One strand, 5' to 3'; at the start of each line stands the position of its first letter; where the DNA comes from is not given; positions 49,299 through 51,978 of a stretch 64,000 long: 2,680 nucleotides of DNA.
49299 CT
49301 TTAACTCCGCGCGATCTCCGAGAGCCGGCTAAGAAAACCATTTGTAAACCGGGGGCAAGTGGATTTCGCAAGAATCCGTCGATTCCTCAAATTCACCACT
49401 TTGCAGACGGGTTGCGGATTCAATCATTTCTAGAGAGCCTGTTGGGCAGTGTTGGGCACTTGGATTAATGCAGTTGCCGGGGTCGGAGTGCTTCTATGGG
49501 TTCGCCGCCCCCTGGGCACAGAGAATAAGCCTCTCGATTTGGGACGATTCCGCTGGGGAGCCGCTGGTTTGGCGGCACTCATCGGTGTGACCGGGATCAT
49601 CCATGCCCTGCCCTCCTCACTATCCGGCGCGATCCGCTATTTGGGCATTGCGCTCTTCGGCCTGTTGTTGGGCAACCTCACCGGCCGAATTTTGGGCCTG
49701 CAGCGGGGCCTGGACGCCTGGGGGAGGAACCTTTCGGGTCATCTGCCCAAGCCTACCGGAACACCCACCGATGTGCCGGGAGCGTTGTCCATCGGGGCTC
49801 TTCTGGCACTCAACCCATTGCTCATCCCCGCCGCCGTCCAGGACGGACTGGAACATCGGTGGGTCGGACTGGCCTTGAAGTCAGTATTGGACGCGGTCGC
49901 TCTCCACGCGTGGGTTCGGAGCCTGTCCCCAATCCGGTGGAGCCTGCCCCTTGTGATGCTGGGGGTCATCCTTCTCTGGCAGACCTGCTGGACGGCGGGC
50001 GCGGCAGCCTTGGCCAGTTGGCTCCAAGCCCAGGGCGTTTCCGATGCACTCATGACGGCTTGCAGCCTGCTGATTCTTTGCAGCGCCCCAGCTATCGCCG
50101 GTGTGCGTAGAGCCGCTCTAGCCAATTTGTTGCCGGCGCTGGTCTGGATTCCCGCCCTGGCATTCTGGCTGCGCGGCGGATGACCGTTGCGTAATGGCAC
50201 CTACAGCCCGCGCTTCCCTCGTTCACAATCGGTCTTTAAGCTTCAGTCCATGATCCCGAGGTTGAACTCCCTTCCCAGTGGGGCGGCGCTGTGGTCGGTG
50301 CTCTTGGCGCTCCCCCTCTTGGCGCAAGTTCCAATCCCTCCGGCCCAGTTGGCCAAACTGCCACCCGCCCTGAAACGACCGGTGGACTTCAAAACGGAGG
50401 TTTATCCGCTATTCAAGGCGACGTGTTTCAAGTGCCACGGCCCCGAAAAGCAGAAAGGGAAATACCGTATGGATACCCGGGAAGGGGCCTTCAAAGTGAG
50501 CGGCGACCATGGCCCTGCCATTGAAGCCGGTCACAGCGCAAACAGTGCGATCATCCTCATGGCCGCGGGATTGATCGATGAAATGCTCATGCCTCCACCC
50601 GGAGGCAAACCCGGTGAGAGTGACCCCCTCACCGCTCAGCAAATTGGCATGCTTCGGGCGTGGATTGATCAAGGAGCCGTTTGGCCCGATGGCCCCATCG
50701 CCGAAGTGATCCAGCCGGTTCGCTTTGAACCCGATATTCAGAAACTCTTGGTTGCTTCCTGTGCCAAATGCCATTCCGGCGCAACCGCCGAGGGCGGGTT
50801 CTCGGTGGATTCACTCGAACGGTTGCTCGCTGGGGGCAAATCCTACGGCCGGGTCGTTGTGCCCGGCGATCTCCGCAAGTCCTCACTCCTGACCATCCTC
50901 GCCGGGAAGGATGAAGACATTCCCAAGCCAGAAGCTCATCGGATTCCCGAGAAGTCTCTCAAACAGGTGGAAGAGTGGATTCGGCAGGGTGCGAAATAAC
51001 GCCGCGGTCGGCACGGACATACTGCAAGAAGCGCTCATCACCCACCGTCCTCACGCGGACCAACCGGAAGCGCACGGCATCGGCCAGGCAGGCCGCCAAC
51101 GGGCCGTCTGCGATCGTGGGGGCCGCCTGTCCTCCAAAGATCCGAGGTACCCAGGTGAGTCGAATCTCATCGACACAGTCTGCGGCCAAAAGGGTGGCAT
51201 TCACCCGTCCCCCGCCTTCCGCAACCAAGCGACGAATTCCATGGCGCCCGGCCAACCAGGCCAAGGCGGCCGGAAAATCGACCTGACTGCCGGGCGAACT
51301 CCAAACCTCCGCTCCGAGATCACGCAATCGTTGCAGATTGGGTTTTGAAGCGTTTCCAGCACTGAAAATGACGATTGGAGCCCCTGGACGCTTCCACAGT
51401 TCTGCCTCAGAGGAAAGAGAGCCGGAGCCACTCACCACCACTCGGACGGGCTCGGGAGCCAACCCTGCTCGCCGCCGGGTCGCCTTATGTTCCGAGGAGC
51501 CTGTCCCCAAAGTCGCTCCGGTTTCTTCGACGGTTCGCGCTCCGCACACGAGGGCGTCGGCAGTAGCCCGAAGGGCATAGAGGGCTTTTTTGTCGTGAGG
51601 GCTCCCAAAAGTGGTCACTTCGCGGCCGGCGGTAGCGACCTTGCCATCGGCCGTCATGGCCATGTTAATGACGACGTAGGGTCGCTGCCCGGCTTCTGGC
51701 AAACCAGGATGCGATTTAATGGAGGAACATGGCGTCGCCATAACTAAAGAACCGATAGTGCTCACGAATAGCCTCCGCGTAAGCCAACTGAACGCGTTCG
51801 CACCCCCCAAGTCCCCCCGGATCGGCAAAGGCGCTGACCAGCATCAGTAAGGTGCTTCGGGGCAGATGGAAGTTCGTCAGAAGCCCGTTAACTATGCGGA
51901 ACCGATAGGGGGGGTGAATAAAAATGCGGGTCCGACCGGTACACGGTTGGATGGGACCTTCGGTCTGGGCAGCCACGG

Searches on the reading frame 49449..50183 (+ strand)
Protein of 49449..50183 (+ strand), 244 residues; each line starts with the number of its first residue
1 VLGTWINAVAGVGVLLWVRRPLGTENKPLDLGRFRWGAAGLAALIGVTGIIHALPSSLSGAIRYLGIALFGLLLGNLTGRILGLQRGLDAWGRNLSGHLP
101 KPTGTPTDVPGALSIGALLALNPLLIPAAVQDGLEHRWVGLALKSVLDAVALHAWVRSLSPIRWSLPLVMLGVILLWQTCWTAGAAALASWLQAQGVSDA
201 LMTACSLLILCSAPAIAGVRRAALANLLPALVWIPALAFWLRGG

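Call 46: search_protein_families(library=pfam, proteins=[window:49449-50183:+], max_evalue=0.01)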
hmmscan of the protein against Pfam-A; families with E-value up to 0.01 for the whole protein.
window:49449-50183:+ (244 aa): 1 family
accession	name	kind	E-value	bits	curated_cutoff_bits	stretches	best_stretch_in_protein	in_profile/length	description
PF04474.17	DUF554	-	6.5e-16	58.9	25.1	1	43-238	41-219/220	Protein of unknown function (DUF554)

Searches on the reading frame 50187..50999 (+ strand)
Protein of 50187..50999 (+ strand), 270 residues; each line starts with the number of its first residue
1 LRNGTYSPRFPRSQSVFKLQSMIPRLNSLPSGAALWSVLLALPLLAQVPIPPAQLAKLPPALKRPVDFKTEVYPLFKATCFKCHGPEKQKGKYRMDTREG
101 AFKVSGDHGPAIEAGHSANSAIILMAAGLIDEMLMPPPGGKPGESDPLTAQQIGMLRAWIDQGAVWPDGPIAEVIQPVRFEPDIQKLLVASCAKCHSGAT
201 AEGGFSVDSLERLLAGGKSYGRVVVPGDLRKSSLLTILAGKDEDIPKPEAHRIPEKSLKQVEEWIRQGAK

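Call 46: search_protein_families(library=pfam, proteins=[window:50187-50999:+], max_evalue=0.01)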
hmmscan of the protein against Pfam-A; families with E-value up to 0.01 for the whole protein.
window:50187-50999:+ (270 aa): 6 families
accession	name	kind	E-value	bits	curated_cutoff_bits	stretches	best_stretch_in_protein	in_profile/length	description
PF07635.16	PSCyt1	-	1.7e-26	93.1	22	2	80-139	1-59/59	Planctomycete cytochrome C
PF00034.26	Cytochrom_C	-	6.2e-07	31.1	21.3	1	75-162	7-88/90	Cytochrome c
PF13442.11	Cytochrome_CBB3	-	1.1e-05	26.1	27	0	74-102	8-25/68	Cytochrome C oxidase, cbb3-type, subunit III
PF22297.1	PccH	-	5.8e-05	23.6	24.4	0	68-93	2-28/133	PccH Cytochrome c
PF14376.11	Haem_bd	-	0.00048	20.5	27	0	181-200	31-50/133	Haem-binding domain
PF24634.1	DUF7631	-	0.0011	19.8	27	1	191-215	5-29/50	Domain of unknown function (DUF7631)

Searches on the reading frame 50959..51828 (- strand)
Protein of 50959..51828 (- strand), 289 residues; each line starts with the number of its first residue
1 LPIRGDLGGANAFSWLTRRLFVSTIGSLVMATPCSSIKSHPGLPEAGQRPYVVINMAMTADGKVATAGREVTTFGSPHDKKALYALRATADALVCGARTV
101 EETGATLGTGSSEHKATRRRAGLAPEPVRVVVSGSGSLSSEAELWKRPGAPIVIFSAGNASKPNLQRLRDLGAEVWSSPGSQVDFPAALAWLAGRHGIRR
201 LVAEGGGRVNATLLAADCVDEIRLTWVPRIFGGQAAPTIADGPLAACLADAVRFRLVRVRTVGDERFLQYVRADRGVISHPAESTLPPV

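Call 46: search_protein_families(library=pfam, proteins=[window:50959-51828:-], max_evalue=0.01)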
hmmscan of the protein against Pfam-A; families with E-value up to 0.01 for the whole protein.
window:50959-51828:- (289 aa): 1 family
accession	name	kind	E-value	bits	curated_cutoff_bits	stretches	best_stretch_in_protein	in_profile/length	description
PF01872.23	RibD_C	-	5.9e-38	131.1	24.1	1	50-264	1-193/197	RibD C-terminal domain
